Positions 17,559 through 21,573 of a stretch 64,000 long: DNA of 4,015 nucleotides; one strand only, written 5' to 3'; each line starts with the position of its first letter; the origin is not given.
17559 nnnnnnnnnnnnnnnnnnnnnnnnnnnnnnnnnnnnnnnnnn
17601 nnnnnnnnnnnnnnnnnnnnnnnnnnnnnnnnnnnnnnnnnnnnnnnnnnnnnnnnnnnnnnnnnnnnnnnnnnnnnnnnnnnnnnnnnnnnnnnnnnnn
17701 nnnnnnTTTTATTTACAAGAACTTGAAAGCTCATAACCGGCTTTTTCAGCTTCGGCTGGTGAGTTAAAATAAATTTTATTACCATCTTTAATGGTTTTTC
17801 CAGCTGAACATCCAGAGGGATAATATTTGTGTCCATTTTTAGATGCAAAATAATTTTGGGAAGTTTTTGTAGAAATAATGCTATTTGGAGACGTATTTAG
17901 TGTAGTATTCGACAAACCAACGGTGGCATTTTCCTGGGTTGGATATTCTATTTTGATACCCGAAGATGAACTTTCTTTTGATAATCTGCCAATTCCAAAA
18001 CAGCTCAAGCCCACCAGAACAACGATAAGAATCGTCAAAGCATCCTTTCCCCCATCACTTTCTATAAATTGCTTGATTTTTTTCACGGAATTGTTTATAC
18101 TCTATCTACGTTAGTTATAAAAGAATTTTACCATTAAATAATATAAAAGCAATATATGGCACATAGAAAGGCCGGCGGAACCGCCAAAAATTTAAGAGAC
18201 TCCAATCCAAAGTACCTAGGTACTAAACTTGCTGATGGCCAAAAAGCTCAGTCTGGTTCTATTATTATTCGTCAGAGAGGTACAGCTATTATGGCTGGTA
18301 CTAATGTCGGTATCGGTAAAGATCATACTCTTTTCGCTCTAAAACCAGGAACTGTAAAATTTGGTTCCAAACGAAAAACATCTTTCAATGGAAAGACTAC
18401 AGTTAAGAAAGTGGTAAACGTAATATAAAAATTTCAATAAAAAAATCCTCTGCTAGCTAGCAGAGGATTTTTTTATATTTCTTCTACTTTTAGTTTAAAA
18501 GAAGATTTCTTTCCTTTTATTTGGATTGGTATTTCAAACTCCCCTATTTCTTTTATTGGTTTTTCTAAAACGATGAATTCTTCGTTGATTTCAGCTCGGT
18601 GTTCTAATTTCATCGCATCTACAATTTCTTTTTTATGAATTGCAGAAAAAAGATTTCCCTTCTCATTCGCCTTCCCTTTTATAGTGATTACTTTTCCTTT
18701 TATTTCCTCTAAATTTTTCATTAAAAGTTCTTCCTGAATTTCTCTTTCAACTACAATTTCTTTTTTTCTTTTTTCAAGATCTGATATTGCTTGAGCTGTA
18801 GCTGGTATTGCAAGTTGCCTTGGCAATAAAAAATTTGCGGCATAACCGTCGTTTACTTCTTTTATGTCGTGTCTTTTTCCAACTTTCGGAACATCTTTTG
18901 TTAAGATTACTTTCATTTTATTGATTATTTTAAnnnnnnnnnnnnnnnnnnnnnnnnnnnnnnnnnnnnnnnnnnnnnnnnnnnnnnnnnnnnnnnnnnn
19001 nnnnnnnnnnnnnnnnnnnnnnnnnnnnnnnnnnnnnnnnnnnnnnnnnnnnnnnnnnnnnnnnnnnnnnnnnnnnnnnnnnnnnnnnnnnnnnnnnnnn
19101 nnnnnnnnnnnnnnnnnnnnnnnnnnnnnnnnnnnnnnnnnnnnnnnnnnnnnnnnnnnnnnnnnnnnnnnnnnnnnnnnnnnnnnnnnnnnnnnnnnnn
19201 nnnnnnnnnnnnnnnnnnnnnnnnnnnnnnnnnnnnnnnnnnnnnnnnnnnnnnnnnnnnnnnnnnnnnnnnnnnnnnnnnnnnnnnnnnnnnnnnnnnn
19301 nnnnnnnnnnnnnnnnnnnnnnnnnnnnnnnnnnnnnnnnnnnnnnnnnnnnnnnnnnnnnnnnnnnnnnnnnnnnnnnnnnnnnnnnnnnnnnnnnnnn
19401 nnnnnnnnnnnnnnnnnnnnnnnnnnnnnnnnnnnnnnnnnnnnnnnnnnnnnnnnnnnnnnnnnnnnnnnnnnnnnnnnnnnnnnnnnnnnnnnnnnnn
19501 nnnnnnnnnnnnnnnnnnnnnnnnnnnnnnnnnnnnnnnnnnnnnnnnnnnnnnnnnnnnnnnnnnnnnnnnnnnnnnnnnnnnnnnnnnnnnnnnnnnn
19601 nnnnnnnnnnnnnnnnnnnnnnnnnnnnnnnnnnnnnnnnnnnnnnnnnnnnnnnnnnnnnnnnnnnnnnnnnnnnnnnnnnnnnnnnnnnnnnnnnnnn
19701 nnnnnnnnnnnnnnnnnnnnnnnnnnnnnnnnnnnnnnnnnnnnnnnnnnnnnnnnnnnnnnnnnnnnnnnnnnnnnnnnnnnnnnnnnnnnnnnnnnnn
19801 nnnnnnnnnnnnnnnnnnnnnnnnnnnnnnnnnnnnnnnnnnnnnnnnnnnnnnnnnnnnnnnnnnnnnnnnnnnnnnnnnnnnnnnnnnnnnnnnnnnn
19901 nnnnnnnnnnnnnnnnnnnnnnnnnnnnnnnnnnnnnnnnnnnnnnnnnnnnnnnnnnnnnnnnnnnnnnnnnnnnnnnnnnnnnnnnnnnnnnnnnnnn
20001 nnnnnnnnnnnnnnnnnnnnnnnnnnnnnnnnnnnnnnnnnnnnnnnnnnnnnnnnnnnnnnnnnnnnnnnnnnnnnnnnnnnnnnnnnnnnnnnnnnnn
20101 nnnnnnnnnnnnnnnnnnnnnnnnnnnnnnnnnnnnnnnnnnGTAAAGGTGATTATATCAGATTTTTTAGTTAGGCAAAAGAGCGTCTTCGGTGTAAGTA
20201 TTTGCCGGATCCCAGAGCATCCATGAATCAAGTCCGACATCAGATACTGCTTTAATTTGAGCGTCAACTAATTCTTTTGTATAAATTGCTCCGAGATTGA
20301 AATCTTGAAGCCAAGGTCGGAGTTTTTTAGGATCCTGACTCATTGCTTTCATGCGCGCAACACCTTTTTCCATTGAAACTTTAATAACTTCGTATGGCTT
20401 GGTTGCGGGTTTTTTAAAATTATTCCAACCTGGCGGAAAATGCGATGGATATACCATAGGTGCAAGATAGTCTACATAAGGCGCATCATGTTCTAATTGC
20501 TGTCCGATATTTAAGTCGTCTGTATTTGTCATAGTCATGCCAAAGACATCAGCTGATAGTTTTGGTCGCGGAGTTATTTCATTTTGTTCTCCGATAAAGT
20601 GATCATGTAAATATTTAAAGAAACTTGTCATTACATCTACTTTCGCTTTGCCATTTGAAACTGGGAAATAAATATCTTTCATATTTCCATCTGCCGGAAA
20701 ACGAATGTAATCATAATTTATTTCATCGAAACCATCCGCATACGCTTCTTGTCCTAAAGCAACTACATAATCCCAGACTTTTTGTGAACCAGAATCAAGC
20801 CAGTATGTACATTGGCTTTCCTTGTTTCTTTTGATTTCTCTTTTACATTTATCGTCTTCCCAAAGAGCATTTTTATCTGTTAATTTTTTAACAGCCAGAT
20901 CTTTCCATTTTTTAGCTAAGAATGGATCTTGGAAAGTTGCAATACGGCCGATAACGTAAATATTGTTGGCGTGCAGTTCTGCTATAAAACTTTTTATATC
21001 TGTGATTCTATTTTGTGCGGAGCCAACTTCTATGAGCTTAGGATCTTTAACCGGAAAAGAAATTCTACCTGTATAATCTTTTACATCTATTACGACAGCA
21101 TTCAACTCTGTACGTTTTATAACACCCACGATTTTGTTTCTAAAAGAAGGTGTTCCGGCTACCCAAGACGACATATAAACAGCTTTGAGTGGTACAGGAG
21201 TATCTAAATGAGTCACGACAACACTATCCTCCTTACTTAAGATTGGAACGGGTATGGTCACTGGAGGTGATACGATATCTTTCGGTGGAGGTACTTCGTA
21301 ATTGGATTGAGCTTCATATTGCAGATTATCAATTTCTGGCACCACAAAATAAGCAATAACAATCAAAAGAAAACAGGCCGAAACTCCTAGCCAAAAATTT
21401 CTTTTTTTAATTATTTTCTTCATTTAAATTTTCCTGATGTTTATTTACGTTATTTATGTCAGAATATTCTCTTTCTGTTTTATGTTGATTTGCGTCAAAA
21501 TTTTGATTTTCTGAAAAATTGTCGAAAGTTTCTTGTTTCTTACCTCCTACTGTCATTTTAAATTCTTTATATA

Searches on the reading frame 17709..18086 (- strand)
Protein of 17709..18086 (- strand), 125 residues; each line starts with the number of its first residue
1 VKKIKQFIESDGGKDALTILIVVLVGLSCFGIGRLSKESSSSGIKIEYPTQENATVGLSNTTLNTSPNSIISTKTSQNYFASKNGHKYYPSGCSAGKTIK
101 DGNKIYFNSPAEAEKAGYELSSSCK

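Call 3: search_protein_families(library=pfam, proteins=[window:17709-18086:-], max_evalue=1)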
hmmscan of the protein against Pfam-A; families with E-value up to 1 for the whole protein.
window:17709-18086:- (125 aa): 1 family
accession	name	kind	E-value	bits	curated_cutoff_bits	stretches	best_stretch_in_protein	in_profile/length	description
PF02805.21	Ada_Zn_binding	-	0.03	14.8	23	1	79-125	18-63/65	Metal binding domain of Ada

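Call 29: search_protein_families(library=ncbifam, proteins=[window:17709-18086:-], max_evalue=1)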
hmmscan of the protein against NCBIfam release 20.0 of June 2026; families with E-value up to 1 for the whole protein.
window:17709-18086:- (125 aa): 2 families
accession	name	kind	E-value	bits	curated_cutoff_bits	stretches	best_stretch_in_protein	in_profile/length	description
TIGR03516.1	ppisom_GldI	equivalog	0.023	14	157.6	1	17-108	5-95/177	gliding motility-associated peptidyl-prolyl isomerase GldI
NF051437.1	sunset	domain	0.029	14.4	27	1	105-119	25-39/42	sunset domain-containing protein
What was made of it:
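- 17709..18086 (-): Conserved 125-aa membrane-anchored protein with a Cys-containing C-terminal domain. It is the downstream syntenic boundary, and L27 follows it. Only weak sunset and Ada_Zn hits (calls 3, 29).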

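Call 59: search_protein_families(library=phrogs, proteins=[window:17709-18086:-], max_evalue=0.1)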
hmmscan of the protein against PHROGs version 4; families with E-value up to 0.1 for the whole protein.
window:17709-18086:- (125 aa): 1 family
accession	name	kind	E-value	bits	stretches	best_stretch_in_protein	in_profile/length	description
phrog_28030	-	unknown function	0.052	14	1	86-119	241-274/278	-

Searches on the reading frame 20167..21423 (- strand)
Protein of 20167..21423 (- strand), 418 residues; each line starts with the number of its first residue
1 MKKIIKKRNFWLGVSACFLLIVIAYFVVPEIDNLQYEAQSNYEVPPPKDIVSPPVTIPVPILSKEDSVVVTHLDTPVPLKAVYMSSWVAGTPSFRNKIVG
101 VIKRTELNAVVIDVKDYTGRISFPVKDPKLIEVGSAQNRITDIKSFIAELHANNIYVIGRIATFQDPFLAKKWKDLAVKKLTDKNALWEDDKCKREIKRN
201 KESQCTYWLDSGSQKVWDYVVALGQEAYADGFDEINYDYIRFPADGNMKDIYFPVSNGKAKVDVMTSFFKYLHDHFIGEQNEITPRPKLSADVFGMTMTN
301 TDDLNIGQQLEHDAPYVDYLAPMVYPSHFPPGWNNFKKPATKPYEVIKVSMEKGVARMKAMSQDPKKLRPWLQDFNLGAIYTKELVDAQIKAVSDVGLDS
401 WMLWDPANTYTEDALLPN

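Call 62: search_protein_families(library=pfam, proteins=[window:20167-21423:-], max_evalue=0.0001)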
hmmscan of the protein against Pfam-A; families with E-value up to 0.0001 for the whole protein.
window:20167-21423:- (418 aa): 1 family
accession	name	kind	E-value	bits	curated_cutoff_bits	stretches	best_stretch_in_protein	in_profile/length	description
PF13200.12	DUF4015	-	3.6e-91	306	27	1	81-410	1-313/313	Putative glycosyl hydrolase domain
